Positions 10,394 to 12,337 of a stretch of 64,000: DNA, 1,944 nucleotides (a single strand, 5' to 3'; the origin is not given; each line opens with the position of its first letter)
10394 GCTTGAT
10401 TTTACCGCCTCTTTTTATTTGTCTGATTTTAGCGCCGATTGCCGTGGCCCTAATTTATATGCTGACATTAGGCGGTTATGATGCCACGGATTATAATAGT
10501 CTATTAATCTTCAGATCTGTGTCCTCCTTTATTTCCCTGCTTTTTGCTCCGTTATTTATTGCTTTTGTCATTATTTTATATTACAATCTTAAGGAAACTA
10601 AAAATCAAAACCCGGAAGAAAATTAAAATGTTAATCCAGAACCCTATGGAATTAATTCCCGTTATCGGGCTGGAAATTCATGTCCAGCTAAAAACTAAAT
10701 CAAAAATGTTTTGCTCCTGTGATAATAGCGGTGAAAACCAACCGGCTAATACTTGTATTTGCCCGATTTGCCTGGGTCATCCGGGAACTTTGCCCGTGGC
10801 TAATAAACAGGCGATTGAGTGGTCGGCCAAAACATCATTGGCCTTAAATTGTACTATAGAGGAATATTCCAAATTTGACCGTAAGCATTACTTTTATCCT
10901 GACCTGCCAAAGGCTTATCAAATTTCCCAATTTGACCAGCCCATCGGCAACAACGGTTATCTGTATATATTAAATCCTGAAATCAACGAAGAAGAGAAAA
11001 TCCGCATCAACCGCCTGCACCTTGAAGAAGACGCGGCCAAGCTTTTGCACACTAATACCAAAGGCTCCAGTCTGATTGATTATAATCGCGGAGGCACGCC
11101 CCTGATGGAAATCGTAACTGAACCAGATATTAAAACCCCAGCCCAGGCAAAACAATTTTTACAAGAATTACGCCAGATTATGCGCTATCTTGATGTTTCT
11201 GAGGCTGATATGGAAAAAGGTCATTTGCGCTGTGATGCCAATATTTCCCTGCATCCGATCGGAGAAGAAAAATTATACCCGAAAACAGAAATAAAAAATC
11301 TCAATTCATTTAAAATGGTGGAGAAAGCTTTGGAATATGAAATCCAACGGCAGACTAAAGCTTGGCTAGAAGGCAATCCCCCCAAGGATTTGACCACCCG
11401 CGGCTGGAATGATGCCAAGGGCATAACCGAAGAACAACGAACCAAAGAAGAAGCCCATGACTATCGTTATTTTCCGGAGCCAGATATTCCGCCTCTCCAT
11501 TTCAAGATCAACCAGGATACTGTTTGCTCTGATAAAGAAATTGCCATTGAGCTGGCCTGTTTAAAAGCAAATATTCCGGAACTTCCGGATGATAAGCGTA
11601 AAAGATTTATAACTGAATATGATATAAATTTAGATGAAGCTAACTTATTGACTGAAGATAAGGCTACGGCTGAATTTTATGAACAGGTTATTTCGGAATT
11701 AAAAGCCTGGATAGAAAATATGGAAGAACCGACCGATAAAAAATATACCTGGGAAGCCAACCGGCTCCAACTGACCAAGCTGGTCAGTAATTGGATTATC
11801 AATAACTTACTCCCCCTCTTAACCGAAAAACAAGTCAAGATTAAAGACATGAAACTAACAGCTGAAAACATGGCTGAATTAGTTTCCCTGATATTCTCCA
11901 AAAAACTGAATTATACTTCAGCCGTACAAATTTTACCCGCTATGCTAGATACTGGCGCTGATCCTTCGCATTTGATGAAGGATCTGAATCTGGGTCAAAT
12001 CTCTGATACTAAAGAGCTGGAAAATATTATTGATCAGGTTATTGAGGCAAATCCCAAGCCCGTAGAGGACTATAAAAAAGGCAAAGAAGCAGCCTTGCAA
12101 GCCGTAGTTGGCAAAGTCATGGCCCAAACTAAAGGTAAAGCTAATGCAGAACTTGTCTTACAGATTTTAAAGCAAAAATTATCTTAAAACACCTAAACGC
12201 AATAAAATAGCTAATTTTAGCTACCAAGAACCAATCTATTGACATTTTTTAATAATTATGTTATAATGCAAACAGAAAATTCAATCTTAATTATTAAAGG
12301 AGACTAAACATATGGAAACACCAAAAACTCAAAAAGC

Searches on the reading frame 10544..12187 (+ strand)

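Call 65: search_protein_families(library=ncbifam, proteins=[window:10544-12187:+], max_evalue=1e-10)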
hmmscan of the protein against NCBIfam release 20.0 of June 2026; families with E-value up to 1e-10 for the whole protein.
window:10544-12187:+ (547 aa): 9 families
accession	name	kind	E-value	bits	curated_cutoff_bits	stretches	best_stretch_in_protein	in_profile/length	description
NF004012.0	PRK05477.1-2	equivalog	1.1e-180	601.5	338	1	37-546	4-478/481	Asp-tRNA(Asn)/Glu-tRNA(Gln) amidotransferase subunit GatB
TIGR00133.1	gatB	equivalog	9.5e-162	538.8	314.8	1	40-546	7-480/481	Asp-tRNA(Asn)/Glu-tRNA(Gln) amidotransferase subunit GatB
NF004014.0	PRK05477.1-4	equivalog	8.9e-158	525.9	414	1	39-546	5-474/475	Asp-tRNA(Asn)/Glu-tRNA(Gln) amidotransferase subunit GatB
NF004015.0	PRK05477.1-5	equivalog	8.9e-146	486.3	628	1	36-547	14-487/488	Asp-tRNA(Asn)/Glu-tRNA(Gln) amidotransferase subunit GatB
NF004011.1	PRK05477.1-1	equivalog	1.2e-138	462.9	680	1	35-546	1-473/475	Asp-tRNA(Asn)/Glu-tRNA(Gln) amidotransferase subunit GatB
NF004013.0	PRK05477.1-3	equivalog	3.9e-128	428.1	653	1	39-546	19-499/501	Asp-tRNA(Asn)/Glu-tRNA(Gln) amidotransferase subunit GatB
NF003107.0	PRK04028.1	equivalog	1.2e-40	139.5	456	2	148-272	146-262/630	Glu-tRNA(Gln) amidotransferase subunit GatE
TIGR00134.1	gatE_arch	equivalog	3.7e-32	111.4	319.55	1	149-271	146-259/622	Glu-tRNA(Gln) amidotransferase subunit GatE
NF011291.0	PRK14703.1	equivalog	4.8e-27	94.5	681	1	366-546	590-767/769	glutamine--tRNA ligase/YqeY domain fusion protein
